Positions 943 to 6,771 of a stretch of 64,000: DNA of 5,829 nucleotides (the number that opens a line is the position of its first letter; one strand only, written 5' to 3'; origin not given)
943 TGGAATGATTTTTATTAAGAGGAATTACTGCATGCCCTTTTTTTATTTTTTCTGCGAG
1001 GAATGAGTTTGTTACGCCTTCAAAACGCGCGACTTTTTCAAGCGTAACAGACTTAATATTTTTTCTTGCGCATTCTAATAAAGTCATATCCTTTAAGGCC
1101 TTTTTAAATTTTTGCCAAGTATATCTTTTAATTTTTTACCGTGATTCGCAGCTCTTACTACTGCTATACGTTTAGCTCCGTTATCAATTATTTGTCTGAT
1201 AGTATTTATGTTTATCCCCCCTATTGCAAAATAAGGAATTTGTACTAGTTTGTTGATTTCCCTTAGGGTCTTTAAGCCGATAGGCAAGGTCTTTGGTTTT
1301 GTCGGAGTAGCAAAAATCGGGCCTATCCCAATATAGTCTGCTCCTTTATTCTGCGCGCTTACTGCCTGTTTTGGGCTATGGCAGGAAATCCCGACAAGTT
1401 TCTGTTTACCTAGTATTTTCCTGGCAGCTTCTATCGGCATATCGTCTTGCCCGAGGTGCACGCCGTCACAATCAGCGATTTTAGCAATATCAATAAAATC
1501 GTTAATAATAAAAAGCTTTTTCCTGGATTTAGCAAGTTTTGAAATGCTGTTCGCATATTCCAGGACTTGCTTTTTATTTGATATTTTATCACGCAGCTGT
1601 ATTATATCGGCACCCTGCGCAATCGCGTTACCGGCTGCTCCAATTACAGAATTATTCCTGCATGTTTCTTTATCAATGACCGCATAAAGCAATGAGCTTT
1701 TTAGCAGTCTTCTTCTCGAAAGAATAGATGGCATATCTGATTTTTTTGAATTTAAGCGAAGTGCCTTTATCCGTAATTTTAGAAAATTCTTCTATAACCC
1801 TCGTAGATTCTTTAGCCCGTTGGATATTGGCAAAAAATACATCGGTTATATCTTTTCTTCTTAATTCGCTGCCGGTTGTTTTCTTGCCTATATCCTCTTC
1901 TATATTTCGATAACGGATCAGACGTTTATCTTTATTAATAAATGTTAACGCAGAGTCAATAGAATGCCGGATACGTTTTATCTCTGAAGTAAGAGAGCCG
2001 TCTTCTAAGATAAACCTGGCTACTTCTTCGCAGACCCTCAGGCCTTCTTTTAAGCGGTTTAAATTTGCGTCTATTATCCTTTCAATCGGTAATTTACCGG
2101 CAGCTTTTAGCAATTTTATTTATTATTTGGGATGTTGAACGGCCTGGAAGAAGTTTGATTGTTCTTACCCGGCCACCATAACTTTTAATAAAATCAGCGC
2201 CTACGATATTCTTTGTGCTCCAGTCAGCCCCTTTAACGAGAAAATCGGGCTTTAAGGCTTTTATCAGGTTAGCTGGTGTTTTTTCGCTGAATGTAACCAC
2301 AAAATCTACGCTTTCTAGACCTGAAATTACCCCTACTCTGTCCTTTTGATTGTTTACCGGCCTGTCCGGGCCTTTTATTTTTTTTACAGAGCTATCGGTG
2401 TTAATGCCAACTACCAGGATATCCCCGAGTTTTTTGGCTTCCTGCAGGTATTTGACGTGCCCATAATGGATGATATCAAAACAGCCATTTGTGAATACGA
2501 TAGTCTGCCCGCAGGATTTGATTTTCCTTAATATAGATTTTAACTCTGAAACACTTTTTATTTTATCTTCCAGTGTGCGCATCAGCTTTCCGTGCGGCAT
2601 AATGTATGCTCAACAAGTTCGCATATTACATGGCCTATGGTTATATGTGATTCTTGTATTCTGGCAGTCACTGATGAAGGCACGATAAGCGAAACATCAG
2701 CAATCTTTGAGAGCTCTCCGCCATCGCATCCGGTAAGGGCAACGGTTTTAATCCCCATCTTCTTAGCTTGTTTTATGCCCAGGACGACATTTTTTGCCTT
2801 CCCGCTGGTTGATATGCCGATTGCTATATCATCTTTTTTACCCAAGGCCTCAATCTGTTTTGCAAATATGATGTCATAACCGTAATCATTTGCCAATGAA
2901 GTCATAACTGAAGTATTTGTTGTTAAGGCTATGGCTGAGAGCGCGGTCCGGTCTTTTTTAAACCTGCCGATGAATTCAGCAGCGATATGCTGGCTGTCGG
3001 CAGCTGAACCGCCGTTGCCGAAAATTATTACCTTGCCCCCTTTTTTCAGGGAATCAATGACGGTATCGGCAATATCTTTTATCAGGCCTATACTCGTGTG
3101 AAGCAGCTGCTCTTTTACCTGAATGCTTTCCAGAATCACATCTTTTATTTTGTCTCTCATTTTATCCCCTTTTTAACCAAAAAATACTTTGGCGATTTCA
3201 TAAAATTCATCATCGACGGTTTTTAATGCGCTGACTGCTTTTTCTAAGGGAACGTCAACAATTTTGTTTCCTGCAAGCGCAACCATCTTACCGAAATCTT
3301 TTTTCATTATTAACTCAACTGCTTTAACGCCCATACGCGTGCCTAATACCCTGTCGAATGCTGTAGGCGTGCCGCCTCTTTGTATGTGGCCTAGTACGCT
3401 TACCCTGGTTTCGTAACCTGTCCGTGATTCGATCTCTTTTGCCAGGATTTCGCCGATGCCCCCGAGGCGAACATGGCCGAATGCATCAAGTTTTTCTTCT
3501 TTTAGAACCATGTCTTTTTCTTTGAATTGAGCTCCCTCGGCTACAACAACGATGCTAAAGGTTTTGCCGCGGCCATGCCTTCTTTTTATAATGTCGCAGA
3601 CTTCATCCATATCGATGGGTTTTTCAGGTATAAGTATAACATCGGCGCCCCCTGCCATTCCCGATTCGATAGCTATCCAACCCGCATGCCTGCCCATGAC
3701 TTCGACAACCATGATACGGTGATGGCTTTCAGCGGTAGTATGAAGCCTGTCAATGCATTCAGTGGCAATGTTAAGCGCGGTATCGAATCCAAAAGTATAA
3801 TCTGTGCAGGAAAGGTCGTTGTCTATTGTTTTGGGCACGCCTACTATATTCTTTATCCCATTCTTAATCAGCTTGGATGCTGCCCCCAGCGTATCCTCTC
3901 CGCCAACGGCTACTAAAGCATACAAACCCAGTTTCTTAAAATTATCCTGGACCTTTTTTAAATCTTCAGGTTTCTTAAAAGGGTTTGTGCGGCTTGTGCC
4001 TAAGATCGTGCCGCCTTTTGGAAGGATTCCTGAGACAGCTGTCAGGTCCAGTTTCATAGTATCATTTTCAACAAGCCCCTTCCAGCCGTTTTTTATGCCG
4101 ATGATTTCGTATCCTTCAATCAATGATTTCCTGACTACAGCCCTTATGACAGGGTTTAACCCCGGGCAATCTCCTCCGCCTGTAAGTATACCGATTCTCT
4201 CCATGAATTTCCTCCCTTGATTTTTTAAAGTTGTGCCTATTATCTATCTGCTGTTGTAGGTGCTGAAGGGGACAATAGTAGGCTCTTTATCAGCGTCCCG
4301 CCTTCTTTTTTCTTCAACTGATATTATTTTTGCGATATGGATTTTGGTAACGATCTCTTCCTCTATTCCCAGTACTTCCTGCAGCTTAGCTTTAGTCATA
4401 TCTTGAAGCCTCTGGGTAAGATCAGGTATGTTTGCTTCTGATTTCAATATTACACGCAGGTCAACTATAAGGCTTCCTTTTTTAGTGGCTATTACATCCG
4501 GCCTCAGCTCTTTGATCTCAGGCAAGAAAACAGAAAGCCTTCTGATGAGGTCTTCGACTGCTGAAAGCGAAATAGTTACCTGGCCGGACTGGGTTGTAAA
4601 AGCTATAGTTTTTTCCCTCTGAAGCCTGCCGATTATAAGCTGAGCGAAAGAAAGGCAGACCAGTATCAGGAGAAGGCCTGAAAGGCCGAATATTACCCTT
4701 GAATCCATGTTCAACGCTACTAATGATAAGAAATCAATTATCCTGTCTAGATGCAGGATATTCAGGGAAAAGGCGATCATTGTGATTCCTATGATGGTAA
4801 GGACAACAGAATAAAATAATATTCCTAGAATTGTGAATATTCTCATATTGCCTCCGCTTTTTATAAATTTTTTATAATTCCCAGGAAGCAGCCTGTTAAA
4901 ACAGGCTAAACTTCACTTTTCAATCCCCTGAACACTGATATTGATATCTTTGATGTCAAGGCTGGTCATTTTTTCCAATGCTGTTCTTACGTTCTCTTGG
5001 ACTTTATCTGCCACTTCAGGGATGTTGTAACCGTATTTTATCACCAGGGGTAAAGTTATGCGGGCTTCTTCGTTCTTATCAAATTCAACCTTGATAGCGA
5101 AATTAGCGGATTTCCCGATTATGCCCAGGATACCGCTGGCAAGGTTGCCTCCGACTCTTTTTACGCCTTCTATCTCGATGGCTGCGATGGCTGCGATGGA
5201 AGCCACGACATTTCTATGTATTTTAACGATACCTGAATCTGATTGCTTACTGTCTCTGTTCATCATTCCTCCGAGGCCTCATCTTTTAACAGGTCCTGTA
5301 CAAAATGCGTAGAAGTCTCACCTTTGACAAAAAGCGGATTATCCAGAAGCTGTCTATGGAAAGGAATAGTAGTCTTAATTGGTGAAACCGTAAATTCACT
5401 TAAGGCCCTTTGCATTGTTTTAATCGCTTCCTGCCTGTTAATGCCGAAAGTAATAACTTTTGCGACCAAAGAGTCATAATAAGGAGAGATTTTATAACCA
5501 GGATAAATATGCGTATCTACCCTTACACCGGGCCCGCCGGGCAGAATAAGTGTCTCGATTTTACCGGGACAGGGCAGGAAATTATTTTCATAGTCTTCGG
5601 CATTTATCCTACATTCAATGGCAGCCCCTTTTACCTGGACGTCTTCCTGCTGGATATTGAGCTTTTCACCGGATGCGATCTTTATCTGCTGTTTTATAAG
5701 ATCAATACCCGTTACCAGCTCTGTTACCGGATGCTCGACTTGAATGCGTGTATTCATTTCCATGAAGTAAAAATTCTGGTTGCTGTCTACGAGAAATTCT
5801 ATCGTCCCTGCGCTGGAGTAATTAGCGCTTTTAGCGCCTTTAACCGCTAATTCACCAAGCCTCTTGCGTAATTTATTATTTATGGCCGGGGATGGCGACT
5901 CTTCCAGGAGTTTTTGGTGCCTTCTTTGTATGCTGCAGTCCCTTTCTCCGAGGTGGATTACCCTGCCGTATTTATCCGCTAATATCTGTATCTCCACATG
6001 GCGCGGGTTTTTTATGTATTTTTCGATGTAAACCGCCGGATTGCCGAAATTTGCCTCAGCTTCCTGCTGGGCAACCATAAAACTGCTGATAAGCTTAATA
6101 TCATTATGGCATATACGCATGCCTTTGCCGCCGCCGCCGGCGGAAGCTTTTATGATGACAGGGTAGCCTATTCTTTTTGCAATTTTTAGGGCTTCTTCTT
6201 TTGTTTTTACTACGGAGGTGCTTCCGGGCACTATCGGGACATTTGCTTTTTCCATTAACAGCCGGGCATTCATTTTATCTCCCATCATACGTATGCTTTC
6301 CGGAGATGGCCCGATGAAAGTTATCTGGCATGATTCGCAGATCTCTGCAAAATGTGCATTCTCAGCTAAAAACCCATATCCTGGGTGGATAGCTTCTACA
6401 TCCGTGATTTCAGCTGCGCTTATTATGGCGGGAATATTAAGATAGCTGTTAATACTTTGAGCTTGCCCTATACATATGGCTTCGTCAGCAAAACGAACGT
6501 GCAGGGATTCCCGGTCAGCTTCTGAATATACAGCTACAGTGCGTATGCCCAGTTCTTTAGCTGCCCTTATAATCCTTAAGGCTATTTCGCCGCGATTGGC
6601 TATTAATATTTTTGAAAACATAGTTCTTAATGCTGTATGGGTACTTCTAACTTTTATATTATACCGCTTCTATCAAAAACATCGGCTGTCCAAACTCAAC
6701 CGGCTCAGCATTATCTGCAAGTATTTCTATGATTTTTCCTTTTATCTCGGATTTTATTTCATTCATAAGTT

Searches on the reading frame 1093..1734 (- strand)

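Call 76: search_protein_families(library=pfam, proteins=[window:1093-1734:-], max_evalue=0.00001)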
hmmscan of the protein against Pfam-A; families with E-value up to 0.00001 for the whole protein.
window:1093-1734:- (213 aa): 1 family
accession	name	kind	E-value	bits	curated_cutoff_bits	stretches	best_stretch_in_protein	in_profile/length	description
PF02581.23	TMP-TENI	-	4e-60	202.7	27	1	16-195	1-179/180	Thiamine monophosphate synthase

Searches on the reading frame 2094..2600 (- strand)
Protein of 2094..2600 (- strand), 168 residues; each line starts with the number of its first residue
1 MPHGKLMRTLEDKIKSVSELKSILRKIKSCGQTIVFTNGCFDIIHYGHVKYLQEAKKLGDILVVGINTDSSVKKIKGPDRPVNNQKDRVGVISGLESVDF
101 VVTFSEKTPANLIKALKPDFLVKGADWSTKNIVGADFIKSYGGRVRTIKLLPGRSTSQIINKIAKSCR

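Call 76: search_protein_families(library=pfam, proteins=[window:2094-2600:-], max_evalue=0.00001)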
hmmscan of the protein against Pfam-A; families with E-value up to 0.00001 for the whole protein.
window:2094-2600:- (168 aa): 1 family
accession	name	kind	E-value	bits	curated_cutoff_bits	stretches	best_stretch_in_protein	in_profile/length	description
PF01467.32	CTP_transf_like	-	1.3e-20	74.4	21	1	36-129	1-92/133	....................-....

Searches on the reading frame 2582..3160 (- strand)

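Call 76: search_protein_families(library=pfam, proteins=[window:2582-3160:-], max_evalue=0.00001)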
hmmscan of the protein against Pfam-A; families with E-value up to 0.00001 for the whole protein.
window:2582-3160:- (192 aa): 2 families
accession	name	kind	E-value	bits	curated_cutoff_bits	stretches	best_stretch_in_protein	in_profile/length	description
PF13580.11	SIS_2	-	1.6e-27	96.7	27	1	14-144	8-138/138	SIS domain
PF01380.27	SIS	-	8.4e-11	42.2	25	1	87-166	31-110/131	SIS domain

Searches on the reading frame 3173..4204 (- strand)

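Call 76: search_protein_families(library=pfam, proteins=[window:3173-4204:-], max_evalue=0.00001)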
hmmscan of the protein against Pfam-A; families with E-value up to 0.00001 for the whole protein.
window:3173-4204:- (343 aa): 1 family
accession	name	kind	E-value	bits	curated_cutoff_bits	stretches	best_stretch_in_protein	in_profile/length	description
PF00365.25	PFK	-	2.1e-116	388.6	30.9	1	3-299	1-277/277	Phosphofructokinase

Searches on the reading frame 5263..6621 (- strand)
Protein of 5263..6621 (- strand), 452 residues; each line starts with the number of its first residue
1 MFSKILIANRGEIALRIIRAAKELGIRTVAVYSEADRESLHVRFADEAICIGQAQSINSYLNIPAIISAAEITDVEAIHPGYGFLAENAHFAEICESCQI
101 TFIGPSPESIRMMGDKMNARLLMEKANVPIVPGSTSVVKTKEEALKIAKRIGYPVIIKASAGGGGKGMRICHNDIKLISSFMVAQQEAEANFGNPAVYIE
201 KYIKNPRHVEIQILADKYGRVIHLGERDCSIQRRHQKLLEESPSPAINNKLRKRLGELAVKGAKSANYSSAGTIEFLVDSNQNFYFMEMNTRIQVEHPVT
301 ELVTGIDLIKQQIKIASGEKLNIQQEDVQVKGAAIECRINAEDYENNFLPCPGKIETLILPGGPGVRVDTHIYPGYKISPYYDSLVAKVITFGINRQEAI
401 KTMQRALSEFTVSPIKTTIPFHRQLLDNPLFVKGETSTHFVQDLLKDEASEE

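Call 76: search_protein_families(library=pfam, proteins=[window:5263-6621:-], max_evalue=0.00001)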
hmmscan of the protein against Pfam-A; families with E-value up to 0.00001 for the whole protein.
window:5263-6621:- (452 aa): 6 families
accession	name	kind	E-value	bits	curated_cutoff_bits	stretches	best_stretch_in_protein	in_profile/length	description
PF02786.22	CPSase_L_D2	-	6.3e-82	274.6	19.8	1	115-322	1-209/211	Carbamoyl-phosphate synthase L chain, ATP binding domain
PF00289.28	Biotin_carb_N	-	2.6e-46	157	25.5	1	1-110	1-110/110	Biotin carboxylase, N-terminal domain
PF02785.25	Biotin_carb_C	-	2.6e-39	134.1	32.4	1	336-442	1-107/108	Biotin carboxylase C-terminal domain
PF07478.18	Dala_Dala_lig_C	-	9.7e-10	38.7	24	1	138-291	22-174/204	D-ala D-ala ligase C-terminus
PF02222.28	ATP-grasp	-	5.2e-08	33.2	27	1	125-292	5-162/179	ATP-grasp domain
PF08443.16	RimK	-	2.3e-07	31.1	21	1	115-313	3-185/188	RimK-like ATP-grasp domain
